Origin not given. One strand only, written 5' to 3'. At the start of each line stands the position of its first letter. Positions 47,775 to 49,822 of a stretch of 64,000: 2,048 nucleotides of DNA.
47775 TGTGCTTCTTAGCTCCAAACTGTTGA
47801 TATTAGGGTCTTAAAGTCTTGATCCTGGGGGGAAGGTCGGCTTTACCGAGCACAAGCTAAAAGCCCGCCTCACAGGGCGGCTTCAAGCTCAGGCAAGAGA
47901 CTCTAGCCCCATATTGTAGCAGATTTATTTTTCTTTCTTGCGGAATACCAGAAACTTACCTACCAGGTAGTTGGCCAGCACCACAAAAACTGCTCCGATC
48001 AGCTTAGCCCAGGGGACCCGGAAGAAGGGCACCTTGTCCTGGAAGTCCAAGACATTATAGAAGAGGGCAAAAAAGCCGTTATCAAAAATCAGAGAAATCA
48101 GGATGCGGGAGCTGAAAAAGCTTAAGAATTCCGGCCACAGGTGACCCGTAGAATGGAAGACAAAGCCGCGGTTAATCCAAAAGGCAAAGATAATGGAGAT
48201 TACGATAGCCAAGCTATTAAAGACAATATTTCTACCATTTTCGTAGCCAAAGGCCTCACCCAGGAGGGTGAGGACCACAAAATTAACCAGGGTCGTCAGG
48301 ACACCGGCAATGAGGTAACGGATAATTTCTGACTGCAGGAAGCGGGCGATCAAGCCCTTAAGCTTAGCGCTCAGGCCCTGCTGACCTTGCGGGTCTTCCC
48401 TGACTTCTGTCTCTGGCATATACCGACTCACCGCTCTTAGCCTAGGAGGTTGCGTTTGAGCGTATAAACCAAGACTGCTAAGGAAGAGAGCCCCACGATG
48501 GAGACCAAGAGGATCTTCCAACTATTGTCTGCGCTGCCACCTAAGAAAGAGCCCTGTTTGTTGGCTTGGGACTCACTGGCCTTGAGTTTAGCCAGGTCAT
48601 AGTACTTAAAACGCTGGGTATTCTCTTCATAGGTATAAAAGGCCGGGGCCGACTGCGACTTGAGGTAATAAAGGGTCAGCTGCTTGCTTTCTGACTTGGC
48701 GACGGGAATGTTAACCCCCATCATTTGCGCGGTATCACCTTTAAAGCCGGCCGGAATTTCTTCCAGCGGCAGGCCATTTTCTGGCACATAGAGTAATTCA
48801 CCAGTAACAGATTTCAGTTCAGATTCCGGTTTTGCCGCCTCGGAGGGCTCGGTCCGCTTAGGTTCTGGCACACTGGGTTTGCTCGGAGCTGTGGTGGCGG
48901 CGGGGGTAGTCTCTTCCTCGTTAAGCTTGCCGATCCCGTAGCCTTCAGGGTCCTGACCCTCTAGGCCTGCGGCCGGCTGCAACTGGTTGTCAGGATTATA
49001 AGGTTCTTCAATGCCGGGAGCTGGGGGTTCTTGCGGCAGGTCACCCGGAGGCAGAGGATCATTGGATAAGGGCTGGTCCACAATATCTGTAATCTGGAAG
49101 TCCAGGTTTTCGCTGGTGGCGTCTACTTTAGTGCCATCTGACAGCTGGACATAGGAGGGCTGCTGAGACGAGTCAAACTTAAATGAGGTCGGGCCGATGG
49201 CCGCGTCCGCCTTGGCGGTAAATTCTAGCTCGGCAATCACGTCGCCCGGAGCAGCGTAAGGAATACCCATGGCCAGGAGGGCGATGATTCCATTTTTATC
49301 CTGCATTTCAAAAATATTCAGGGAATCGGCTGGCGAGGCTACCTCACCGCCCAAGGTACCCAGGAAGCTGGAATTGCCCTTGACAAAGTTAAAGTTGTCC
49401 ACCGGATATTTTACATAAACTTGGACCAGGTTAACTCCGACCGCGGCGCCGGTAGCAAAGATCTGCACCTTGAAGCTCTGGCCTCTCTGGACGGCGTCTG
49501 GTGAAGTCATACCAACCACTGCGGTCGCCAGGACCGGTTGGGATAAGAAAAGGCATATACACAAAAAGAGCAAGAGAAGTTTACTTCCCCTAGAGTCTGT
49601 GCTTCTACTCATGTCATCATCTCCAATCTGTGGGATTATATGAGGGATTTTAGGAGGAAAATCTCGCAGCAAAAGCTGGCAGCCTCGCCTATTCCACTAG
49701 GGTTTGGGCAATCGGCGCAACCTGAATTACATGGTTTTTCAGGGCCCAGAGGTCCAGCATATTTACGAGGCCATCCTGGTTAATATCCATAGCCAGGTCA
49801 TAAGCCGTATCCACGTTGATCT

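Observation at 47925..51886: Self-contained cohesin-dockerin module apparently tethering a GH73 peptidoglycan hydrolase to a membrane anchor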

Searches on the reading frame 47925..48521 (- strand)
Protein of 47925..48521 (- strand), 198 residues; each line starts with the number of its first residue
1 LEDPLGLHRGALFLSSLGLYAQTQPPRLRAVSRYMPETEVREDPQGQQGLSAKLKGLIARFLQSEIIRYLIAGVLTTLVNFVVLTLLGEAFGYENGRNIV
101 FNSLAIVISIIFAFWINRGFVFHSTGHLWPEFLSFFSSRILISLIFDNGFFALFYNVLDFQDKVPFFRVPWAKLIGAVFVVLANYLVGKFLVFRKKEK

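Call 3: search_protein_families(library=pfam, proteins=[window:47925-48521:-], max_evalue=1)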
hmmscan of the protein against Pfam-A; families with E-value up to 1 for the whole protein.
window:47925-48521:- (198 aa): 2 families
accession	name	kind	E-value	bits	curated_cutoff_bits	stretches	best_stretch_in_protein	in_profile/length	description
PF04138.20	GtrA_DPMS_TM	-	4.4e-15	56.4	26.1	1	68-193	1-117/117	GtrA/DPMS, transmembrane domain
PF02592.20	Vut_1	-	0.067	14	27.2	1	72-143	2-72/152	Putative vitamin uptake transporter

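Call 4: search_protein_families(library=ncbifam, proteins=[window:47925-48521:-], max_evalue=1)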
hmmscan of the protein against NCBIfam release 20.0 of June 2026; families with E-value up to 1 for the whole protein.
window:47925-48521:- (198 aa): 0 families

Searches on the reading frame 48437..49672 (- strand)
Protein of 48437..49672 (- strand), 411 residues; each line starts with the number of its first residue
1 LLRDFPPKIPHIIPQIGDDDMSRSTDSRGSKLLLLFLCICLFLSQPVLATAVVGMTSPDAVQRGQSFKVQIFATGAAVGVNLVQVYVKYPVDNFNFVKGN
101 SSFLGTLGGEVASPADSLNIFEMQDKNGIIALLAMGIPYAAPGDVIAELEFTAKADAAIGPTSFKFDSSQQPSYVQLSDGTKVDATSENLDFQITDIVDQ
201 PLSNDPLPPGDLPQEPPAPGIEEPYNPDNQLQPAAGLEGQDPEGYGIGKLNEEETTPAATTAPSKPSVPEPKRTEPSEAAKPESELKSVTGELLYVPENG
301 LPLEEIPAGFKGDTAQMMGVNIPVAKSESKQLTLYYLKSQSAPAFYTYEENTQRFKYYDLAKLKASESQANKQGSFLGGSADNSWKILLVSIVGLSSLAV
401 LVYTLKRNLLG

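Call 3: search_protein_families(library=pfam, proteins=[window:48437-49672:-], max_evalue=1)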
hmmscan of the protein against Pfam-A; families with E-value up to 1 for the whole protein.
window:48437-49672:- (411 aa): 1 family
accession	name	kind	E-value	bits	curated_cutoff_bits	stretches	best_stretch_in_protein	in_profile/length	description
PF00963.24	Cohesin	-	0.00049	20.8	24.1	1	56-168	6-116/139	Cohesin domain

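Call 4: search_protein_families(library=ncbifam, proteins=[window:48437-49672:-], max_evalue=1)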
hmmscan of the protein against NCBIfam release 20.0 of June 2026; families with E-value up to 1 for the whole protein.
window:48437-49672:- (411 aa): 0 families

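Call 5: find_homologous_proteins(query=window:48437-49672:-)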
Query window:48437-49672:- (411 aa): 8 proteins with E <= 0.001 among 8000 candidates.
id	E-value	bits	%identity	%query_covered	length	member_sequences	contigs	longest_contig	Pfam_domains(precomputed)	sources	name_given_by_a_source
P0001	1.4e-251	852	99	95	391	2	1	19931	-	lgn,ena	-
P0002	2.3e-224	763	88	95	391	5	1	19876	-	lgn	-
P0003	1.8e-205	700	82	95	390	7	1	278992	-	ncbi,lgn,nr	ncbi:MAG: hypothetical protein SPK23_02190 [Eubacteriales bacterium]|nr:hypothetical protein [Eubact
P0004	6.1e-183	626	73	95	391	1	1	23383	-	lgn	-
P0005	1.9e-103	365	51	89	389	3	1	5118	PF00963.25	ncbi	-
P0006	1.0e-102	362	48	95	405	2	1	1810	PF00963.25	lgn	-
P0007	4.0e-97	344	48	92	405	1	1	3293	PF00963.25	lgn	-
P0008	4.6e-86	307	47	88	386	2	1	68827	PF00963.25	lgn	-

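Call 6: search_solved_structures(query=window:48437-49672:-, max_evalue=10, show_alignments=2)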
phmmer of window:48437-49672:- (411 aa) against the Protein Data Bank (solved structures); distinct sequences matched with E-value up to 10: 0.

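Call 8: find_encoding_contigs(protein=P0003, flank=8000, max_places=3)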
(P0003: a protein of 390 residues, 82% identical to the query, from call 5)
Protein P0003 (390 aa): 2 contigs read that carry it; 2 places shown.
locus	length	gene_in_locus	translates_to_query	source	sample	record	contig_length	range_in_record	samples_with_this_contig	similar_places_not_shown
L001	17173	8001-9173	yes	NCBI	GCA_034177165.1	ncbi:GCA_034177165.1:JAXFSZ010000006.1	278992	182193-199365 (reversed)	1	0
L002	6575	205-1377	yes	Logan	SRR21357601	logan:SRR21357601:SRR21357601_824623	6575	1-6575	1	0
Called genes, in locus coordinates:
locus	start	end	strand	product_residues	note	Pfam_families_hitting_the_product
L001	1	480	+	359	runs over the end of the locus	PF00044:Gp_dh_N, PF02800:Gp_dh_C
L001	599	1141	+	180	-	PF02482:Ribosomal_S30AE, PF16321:Ribosom_S30AE_C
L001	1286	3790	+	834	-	PF00580:UvrD-helicase, PF13245:AAA_19, PF01443:Viral_helicase1 (faint), PF13361:UvrD_C, PF13538:UvrD_C_2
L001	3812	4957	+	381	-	PF01966:HD, PF13286:HD_assoc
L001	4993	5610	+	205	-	PF12917:YfbR-like, PF13023:HD_3, PF01966:HD (weak)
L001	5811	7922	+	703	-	PF08239:SH3_3, PF00404:Dockerin_1 (weak)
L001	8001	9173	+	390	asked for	-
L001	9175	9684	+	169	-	PF04138:GtrA_DPMS_TM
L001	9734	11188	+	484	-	PF08245:Mur_ligase_M, PF02875:Mur_ligase_C, PF27239:FOL3_C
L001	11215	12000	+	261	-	-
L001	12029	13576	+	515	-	PF14821:Thr_synth_N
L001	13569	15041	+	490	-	PF00768:Peptidase_S11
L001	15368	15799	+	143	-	PF00572:Ribosomal_L13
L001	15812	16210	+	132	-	PF00380:Ribosomal_S9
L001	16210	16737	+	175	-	PF02367:TsaE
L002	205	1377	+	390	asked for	-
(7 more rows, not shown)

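Call 9: find_encoding_contigs(protein=P0008, flank=8000, max_places=3)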
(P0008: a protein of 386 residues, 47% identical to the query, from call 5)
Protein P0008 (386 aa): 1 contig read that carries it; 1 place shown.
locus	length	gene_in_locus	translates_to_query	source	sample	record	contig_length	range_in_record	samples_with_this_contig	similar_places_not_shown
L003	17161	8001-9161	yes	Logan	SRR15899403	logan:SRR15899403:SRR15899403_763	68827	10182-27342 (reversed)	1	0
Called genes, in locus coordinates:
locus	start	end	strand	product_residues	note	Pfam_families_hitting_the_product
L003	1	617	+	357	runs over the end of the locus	PF00044:Gp_dh_N, PF02800:Gp_dh_C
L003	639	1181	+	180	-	PF02482:Ribosomal_S30AE, PF16321:Ribosom_S30AE_C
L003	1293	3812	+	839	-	PF00580:UvrD-helicase, PF13604:AAA_30 (faint), PF01443:Viral_helicase1 (faint), PF13245:AAA_19, PF13361:UvrD_C, PF13538:UvrD_C_2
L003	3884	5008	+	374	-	PF01966:HD, PF13286:HD_assoc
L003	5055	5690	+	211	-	PF12917:YfbR-like, PF13023:HD_3, PF01966:HD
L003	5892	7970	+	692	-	PF08239:SH3_3 (weak), PF00404:Dockerin_1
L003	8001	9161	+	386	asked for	PF00963:Cohesin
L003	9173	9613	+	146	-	PF04138:GtrA_DPMS_TM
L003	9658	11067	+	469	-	PF08245:Mur_ligase_M (weak), PF02875:Mur_ligase_C, PF27239:FOL3_C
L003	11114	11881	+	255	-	-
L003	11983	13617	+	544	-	PF14821:Thr_synth_N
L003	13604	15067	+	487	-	PF00768:Peptidase_S11, PF02113:Peptidase_S13 (faint), PF13354:Beta-lactamase2 (faint)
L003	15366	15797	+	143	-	PF00572:Ribosomal_L13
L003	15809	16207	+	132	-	PF00380:Ribosomal_S9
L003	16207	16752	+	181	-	PF02367:TsaE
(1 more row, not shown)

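Call 20: search_protein_families(library=pfam, alignment_id=A2, max_evalue=0.01)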
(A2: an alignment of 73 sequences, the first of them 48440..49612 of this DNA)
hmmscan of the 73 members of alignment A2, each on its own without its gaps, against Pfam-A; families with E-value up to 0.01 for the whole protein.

A. member 1, window:48440-49612:- (391 aa): 1 family
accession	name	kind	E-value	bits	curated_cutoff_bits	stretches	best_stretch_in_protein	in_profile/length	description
PF00963.24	Cohesin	-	0.00044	20.9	24.1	1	36-148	6-116/139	Cohesin domain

B. families by the number of members that match (of 73 scanned): 63 families (the first 25 are shown)
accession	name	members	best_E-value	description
PF12733.13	Cadherin-like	62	1.3e-14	Cadherin-like beta sandwich domain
PF00963.24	Cohesin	33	7e-10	Cohesin domain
PF13584.12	BatD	8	4.9e-05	BatD DUF11 like domain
PF15102.11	TMEM154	2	0.0004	TMEM154 protein family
PF07724.20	AAA_2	1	4.2e-71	AAA domain (Cdc48 subfamily)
PF17871.7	AAA_lid_9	1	3.2e-31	AAA lid domain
PF00004.35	AAA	1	3e-24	ATPase family associated with various cellular activities (AAA)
PF10431.15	ClpB_D2-small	1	2.8e-21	C-terminal, D2-small domain, of ClpB protein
PF07728.20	AAA_5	1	1.8e-17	AAA domain (dynein-related subfamily)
PF13191.12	AAA_16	1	5e-13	AAA ATPase domain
PF02861.25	Clp_N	1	3.1e-12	Clp amino terminal domain, pathogenicity island component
PF13401.12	AAA_22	1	9.5e-10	AAA domain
PF12775.13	AAA_7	1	1e-07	P-loop containing dynein motor region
PF09394.16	Inhibitor_I42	1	4.4e-07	Chagasin family peptidase inhibitor I42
PF00158.32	Sigma54_activat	1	7.6e-07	Sigma-54 interaction domain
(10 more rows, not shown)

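Call 39: find_homologous_proteins(query=A3, max_evalue=0.00001)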
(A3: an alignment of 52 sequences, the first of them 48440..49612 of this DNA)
Query A3 (52 sequences) (391 aa, profile of the alignment): 11 proteins with E <= 0.00001 among 8000 candidates.
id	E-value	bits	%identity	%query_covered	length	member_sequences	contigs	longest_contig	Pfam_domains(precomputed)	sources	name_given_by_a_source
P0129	1.5e-114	402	-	-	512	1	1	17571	PF12733.14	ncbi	-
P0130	5.2e-103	364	-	-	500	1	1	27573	PF12733.14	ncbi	-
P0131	1.6e-76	276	35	5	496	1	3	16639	PF12733.14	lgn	-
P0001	3.7e-61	225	99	100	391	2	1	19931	-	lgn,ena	-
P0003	1.4e-59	220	82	100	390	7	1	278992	-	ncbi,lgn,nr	ncbi:MAG: hypothetical protein SPK23_02190 [Eubacteriales bacterium]|nr:hypothetical protein [Eubact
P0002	6.6e-56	208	88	100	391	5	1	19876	-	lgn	-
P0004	4.8e-48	182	73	100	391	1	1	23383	-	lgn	-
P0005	4.0e-34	136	51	93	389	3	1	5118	PF00963.25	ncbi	-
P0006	2.5e-28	117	48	99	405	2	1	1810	PF00963.25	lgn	-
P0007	2.9e-28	117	48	97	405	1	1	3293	PF00963.25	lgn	-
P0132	1.8e-17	81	31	7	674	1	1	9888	-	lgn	-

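Call 55: predict_structure(alignment_id=A5)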
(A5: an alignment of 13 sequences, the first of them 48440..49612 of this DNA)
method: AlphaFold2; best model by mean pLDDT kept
length: 391 residues; sequences in the alignment: 13
mean_pLDDT: 68.6   pTM: 0.42
mean pLDDT of the five models: 68.6, 68.0, 67.4, 66.4, 65.7
residues with pLDDT >= 90: 25; 70-90: 202; 50-70: 76; < 50: 88
segments of 3 or more residues with pLDDT < 50: 1-4, 24-36, 179-181, 211-261, 347-361
pLDDT, mean of each block of 10 residues (from residue 1): 52 70 43 52 82 84 90 87 86 73 89 81 84 80 77 86 74 65 54 53 57 44 36 31 36 40 73 84 80 79 83 87 86 83 53 34 65 82 80 55
secondary structure, 60 per line:
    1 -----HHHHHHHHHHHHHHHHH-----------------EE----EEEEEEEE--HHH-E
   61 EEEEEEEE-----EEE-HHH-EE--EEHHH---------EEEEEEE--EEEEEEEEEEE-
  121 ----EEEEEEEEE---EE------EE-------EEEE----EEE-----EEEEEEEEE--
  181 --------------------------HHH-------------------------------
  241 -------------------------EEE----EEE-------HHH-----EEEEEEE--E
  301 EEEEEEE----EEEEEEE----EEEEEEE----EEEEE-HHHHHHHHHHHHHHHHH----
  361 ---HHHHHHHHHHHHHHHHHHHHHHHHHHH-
elements in order: H6-22 E46-53 E60-68 E74-76 E100-106 E109-119 E125-133 E154-157 E162-164 E170-178 E266-268 E273-275 E291-297 E300-307 E312-318 E323-329 E334-338 H340-356 H364-390

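Call 58: fold_search(model_id=the predicted structure, library=pdb)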
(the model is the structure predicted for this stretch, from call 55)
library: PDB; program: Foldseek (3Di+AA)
matches with E <= 10: 236; with E <= 0.001: 0
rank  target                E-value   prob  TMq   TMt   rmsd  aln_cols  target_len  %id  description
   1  2vn6_A                2.6e-03  1.00  0.24  0.56   4.7       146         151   15  The Clostridium cellulolyticum dockerin displays a dual binding mode for its cohesin partner (released 2008-05-13)
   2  7urp                  2.4e-02  0.97  0.20  0.41   6.0       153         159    9  Second cohesin module from Sca5 of Ruminococcus bromii (released 2023-05-03)
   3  6kgf_A                4.7e-02  0.97  0.20  0.49   8.5       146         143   15  Crystal structure of CaDoc0917(R16D)-CaCohA2 complex at pH 8.2 (released 2020-07-08)
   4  6kgf_C                5.5e-02  0.99  0.22  0.50   5.9       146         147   13  Crystal structure of CaDoc0917(R16D)-CaCohA2 complex at pH 8.2 (released 2020-07-08)
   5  6kgc_A                7.1e-02  0.99  0.23  0.53   5.0       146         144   14  Crystal structure of CaDoc0917(R49D)-CaCohA2 complex at pH 5.4 (released 2020-07-08)
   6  7uvg                  1.1e-01  0.89  0.22  0.44   5.3       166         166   10  First cohesin of Sca5 from Ruminococcus bromii (released 2023-05-03)
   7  2xdh                  1.3e-01  0.96  0.21  0.50   5.3       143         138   11  Non-cellulosomal cohesin from the hyperthermophilic archaeon Archaeoglobus fulgidus (released 2010-05-26)
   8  8g0f_B                1.6e-01  0.23  0.15  0.13  10.4       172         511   13  Crystal structure of diphtheria toxin H223Q/H257Q double mutant (pH 5.5) (released 2023-07-05)
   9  8g0g_A                2.1e-01  0.33  0.15  0.12   8.4       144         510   12  Crystal structure of diphtheria toxin H223Q/H257Q double mutant (pH 4.5) (released 2023-07-05)
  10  7zyf_A                2.5e-01  0.13  0.11  0.06  19.9       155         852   11  Insulin regulated aminopeptidase (IRAP) in complex with a nanomolar alpha hydroxy beta amino acid based inhibitor. (released 2022-07-20)
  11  7k7d_A                2.6e-01  0.30  0.16  0.13   8.5       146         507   12  Crystal structure of diphtheria toxin from crystals obtained at pH 6.0 (released 2020-11-18)
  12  7rrw                  3.4e-01  0.21  0.13  0.10   8.8       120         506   12  Monomeric CRM197 expressed in E. coli (released 2022-11-09)
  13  6avu_A                3.4e-01  0.12  0.13  0.07  13.9       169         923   11  Human alpha-V beta-3 Integrin (open conformation) in complex with the therapeutic antibody LM609 (released 2017-11-01)
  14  7k7e_B                4.2e-01  0.21  0.15  0.12   8.6       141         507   12  Crystal structure of diphtheria toxin from crystals obtained at pH 7.0 (released 2020-11-18)
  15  3gbw                  4.5e-01  0.03  0.08  0.13  15.5       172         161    6  Crystal structure of the first PHR domain of the Mouse Myc-binding protein 2 (MYCBP-2) (released 2009-03-24)
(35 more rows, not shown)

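Call 75: search_protein_representatives(alignment_id=A5)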
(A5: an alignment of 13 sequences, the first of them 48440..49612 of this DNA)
Query: 13 sequences, 424 profile positions. Proteins with E-value up to 0.001 (for the whole library): 3326; up to 1e-10: 997; up to 1e-30: 81. The best 150 are listed.
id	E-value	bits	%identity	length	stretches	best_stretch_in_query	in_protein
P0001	7.3e-174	595.2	-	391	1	1-402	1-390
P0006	5.1e-162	556.2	-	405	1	1-403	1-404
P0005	5.8e-155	532.9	-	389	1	1-402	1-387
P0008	2.9e-143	494.4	-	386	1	2-403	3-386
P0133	6.8e-99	348.2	-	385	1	1-402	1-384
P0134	7.1e-95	335.0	-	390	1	1-402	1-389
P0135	2.0e-93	330.2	-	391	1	1-403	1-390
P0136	7.9e-73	262.3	-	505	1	1-423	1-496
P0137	2.4e-70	254.2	-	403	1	11-403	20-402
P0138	2.8e-70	253.9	-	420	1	1-403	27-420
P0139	1.1e-67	245.4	-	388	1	1-404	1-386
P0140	2.2e-64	234.5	-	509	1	11-424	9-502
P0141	2.7e-64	234.2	-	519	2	6-349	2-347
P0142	3.5e-63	230.5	-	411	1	1-403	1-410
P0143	3.4e-61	224.0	-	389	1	11-402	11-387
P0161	1.4e-38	149.5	-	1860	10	41-204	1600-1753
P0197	4.0e-32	128.3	-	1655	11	18-251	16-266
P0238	7.1e-28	114.2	-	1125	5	5-195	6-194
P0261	2.2e-26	109.3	-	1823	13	170-250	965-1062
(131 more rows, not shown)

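Call 83: search_protein_families(library=pfam, proteins=[P0161, P0197, P0238, P0261], max_evalue=0.001)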
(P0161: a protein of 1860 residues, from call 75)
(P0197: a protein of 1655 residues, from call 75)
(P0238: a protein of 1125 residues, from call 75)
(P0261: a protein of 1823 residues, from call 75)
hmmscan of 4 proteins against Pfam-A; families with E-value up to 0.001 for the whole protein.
P0161 (1860 aa): 1 family
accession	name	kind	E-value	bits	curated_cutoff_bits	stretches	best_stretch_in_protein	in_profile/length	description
PF00963.24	Cohesin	-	7e-90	298.9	24.1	9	29-130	2-108/139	Cohesin domain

P0197 (1655 aa): 2 families
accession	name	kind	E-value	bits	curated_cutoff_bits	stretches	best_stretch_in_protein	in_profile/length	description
PF12733.13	Cadherin-like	-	6.7e-156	507.7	24.2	16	182-265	1-89/89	Cadherin-like beta sandwich domain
PF00963.24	Cohesin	-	6.9e-12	46.2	24.1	1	42-158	9-128/139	Cohesin domain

P0238 (1125 aa): 3 families
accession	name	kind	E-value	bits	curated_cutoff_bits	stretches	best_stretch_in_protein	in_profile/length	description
PF00963.24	Cohesin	-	3.7e-156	513.6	24.1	5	658-787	2-137/139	Cohesin domain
PF00553.25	CBM_2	-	4e-49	165.6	24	2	530-622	4-97/101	Cellulose binding domain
PF13388.11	DUF4106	-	4.8e-05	23.2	27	0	476-526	202-264/431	Protein of unknown function (DUF4106)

P0261 (1823 aa): 1 family
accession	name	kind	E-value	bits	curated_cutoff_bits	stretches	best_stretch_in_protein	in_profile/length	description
PF12733.13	Cadherin-like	-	2.7e-149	486.5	24.2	16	353-432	2-88/89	Cadherin-like beta sandwich domain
